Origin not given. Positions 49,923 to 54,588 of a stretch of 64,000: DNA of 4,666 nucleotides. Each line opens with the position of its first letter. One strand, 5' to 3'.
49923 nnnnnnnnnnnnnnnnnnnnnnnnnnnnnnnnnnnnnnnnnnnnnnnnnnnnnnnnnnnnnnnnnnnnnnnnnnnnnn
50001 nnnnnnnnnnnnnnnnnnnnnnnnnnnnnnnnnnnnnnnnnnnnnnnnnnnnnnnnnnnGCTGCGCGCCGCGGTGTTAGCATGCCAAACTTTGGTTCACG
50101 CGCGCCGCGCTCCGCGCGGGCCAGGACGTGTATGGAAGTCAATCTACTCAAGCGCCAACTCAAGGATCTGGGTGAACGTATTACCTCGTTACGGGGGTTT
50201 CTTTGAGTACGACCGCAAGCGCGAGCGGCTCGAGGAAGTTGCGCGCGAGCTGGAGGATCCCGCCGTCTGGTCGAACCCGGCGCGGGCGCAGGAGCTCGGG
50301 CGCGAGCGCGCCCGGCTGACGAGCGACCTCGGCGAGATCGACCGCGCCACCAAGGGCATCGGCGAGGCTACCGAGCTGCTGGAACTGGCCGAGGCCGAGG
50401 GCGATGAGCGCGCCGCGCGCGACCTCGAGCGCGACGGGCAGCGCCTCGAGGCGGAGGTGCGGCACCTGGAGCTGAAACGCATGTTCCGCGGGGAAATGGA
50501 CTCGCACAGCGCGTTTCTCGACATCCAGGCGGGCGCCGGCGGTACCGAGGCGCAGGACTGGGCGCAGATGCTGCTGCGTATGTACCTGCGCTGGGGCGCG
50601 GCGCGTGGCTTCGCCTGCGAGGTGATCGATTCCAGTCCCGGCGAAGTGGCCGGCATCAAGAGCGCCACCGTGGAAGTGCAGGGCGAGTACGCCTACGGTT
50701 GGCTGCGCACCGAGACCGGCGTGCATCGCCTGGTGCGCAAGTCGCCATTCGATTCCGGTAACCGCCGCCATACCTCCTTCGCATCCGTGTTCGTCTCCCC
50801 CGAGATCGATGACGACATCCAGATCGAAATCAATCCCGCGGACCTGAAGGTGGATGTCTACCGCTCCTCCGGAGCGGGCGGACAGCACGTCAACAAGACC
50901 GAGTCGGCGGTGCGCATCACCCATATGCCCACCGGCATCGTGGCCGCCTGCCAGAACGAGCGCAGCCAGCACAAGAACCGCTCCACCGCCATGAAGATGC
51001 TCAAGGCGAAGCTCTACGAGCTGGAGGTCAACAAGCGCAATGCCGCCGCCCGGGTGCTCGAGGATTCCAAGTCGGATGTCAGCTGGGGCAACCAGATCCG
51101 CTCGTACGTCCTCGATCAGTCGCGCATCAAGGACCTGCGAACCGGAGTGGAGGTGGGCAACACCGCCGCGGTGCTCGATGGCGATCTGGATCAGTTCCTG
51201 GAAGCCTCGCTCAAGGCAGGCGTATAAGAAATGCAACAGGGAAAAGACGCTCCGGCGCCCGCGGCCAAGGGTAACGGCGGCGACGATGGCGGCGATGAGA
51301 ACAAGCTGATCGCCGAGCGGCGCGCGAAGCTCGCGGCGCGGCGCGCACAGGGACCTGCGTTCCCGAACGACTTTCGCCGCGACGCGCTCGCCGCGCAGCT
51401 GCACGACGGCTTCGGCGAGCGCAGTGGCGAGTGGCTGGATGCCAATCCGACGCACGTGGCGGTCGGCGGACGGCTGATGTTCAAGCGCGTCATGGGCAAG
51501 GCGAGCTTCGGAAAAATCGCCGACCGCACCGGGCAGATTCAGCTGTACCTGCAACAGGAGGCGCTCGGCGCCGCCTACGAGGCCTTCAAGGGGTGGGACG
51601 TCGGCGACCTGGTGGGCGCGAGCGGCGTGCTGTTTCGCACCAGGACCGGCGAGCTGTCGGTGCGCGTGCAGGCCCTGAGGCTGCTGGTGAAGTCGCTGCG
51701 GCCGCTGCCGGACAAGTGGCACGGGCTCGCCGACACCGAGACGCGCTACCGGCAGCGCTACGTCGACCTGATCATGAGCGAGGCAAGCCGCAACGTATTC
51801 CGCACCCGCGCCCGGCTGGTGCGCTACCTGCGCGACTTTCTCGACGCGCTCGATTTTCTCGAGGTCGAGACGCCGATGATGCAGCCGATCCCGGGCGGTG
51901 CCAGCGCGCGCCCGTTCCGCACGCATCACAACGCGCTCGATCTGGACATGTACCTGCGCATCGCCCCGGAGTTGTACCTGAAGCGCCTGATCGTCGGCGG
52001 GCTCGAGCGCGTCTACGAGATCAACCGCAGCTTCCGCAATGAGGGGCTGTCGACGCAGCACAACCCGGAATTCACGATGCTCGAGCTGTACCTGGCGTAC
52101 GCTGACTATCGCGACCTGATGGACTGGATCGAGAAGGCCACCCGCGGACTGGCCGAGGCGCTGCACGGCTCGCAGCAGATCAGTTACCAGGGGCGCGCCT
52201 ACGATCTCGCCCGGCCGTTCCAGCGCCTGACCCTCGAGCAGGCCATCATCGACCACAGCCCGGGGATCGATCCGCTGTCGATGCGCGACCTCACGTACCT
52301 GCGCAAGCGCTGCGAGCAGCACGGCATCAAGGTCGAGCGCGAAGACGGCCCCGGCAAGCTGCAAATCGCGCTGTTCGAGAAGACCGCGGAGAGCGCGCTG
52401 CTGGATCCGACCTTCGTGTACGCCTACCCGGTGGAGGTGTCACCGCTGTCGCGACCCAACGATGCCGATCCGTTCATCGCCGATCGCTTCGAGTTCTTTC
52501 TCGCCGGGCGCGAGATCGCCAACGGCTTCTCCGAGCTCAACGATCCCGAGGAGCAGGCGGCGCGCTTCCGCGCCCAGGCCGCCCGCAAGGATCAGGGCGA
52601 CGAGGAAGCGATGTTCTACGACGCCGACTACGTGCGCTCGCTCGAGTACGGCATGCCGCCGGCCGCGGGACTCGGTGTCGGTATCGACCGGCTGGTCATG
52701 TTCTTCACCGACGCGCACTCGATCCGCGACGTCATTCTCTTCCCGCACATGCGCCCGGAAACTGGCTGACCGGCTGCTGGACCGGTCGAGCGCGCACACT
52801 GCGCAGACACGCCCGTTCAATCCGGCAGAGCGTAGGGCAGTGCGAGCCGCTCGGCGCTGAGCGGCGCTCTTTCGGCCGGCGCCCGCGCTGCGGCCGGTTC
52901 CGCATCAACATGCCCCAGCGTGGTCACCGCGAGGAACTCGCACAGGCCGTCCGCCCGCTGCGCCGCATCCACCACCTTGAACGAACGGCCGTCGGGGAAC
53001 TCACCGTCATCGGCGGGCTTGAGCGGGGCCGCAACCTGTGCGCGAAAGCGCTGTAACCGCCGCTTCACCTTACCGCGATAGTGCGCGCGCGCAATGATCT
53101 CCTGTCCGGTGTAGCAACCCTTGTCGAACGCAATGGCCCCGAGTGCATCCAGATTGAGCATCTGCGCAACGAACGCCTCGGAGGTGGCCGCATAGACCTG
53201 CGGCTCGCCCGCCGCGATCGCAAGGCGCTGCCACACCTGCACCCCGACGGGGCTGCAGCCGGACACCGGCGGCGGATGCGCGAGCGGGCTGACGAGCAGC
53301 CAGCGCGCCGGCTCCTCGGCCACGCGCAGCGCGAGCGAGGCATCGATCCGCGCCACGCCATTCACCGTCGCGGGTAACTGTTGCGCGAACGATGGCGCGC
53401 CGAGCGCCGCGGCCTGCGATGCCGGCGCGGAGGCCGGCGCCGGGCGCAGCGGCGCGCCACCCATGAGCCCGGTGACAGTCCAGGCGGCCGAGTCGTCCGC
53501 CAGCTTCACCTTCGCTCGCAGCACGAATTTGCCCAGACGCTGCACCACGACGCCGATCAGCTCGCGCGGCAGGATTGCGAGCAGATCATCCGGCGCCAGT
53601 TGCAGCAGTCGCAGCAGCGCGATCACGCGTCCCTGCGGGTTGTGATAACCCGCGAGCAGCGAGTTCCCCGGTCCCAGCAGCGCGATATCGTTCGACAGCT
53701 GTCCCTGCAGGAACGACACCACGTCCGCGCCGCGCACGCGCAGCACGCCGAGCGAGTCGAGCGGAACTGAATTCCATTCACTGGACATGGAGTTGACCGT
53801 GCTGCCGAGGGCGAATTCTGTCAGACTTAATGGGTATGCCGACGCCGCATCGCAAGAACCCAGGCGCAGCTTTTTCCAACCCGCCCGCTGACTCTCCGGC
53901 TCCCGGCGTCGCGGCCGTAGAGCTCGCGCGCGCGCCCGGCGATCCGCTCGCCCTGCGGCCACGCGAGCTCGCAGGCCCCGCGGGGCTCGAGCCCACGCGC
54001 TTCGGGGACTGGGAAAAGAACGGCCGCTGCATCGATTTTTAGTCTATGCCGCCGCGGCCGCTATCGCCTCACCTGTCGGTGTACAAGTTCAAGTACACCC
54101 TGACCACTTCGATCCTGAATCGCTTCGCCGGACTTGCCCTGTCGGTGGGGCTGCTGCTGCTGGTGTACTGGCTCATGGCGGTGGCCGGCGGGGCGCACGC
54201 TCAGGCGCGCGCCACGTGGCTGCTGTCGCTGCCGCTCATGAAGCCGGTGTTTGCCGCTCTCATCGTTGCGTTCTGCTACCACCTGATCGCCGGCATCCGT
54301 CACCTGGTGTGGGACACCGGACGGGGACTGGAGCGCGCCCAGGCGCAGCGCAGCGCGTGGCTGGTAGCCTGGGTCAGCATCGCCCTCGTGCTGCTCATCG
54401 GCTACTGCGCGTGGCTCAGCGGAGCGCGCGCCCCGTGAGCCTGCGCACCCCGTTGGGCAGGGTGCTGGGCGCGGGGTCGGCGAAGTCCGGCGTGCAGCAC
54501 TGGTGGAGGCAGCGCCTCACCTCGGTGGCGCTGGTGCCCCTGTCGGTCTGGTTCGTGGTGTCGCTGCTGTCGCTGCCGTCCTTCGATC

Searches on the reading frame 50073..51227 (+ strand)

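Call 4: search_protein_families(library=pfam, proteins=[window:50073-51227:+], max_evalue=0.01)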
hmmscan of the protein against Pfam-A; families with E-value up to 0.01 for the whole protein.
window:50073-51227:+ (384 aa): 2 families
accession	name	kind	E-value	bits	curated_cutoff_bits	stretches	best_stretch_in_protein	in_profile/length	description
PF03462.23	PCRF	-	5e-55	186.8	24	1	50-239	2-194/194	PCRF domain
PF00472.26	RF-1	-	5.5e-43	146.1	35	1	247-356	1-116/116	RF-1 domain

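Call 5: search_protein_families(library=ncbifam, proteins=[window:50073-51227:+], max_evalue=0.01)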
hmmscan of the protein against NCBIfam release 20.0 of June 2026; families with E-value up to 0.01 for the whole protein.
window:50073-51227:+ (384 aa): 5 families
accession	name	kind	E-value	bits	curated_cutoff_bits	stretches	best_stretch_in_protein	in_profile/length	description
TIGR00020.2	prfB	exception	1.1e-150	501.6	370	1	42-381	13-353/353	peptide chain release factor 2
NF001859.2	PRK00591.1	equivalog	3.9e-84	282.7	400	1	50-380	5-339/347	peptide chain release factor 1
TIGR00019.1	prfA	equivalog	1.2e-81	274.4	423.25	1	50-379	14-346/361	peptide chain release factor 1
TIGR03072.1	release_prfH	equivalog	1.8e-35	122.3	166.65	1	148-345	2-195/200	peptide chain release factor H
NF006718.0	PRK09256.1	equivalog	2.9e-12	46.5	100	1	250-283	9-42/140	alternative ribosome rescue aminoacyl-tRNA hydrolase ArfB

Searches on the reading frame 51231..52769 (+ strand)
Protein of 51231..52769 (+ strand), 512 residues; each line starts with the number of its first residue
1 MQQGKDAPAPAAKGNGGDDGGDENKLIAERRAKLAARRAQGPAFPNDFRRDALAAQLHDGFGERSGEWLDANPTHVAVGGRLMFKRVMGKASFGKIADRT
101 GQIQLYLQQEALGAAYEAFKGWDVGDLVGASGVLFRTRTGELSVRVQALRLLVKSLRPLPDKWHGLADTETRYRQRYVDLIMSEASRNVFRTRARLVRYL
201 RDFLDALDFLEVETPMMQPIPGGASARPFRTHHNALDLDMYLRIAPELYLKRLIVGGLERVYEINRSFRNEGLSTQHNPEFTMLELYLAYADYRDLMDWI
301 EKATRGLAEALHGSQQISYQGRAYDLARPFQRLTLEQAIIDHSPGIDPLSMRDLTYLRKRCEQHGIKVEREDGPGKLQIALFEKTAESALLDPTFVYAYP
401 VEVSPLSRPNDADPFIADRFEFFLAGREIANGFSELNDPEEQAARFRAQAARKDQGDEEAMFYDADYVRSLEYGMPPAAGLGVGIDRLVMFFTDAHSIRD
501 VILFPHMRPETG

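Call 67: search_protein_families(library=pfam, proteins=[window:51231-52769:+], max_evalue=0.001)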
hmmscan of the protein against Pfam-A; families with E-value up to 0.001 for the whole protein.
window:51231-52769:+ (512 aa): 2 families
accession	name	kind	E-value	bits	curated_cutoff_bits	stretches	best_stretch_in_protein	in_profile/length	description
PF00152.25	tRNA-synt_2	-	2.3e-90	303.2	25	1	169-507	2-307/308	tRNA synthetases class II (D, K and N)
PF01336.31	tRNA_anti-codon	-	9e-14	51.6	27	1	76-152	1-75/75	OB-fold nucleic acid binding domain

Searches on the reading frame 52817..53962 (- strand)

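Call 67: search_protein_families(library=pfam, proteins=[window:52817-53962:-], max_evalue=0.001)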
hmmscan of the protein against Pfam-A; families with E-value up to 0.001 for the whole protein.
window:52817-53962:- (381 aa): 1 family
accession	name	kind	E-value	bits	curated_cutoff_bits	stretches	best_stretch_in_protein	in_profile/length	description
PF01571.26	GCV_T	-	4.9e-06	26.4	25.6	1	71-168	48-145/255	Aminomethyltransferase folate-binding domain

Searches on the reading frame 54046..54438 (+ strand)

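Call 67: search_protein_families(library=pfam, proteins=[window:54046-54438:+], max_evalue=0.001)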
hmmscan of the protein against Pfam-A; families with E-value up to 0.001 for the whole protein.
window:54046-54438:+ (130 aa): 1 family
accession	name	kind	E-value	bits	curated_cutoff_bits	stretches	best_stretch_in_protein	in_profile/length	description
PF01127.27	Sdh_cyt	-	2.1e-27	96.1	25.8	1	3-117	4-121/122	Succinate dehydrogenase/Fumarate reductase transmembrane subunit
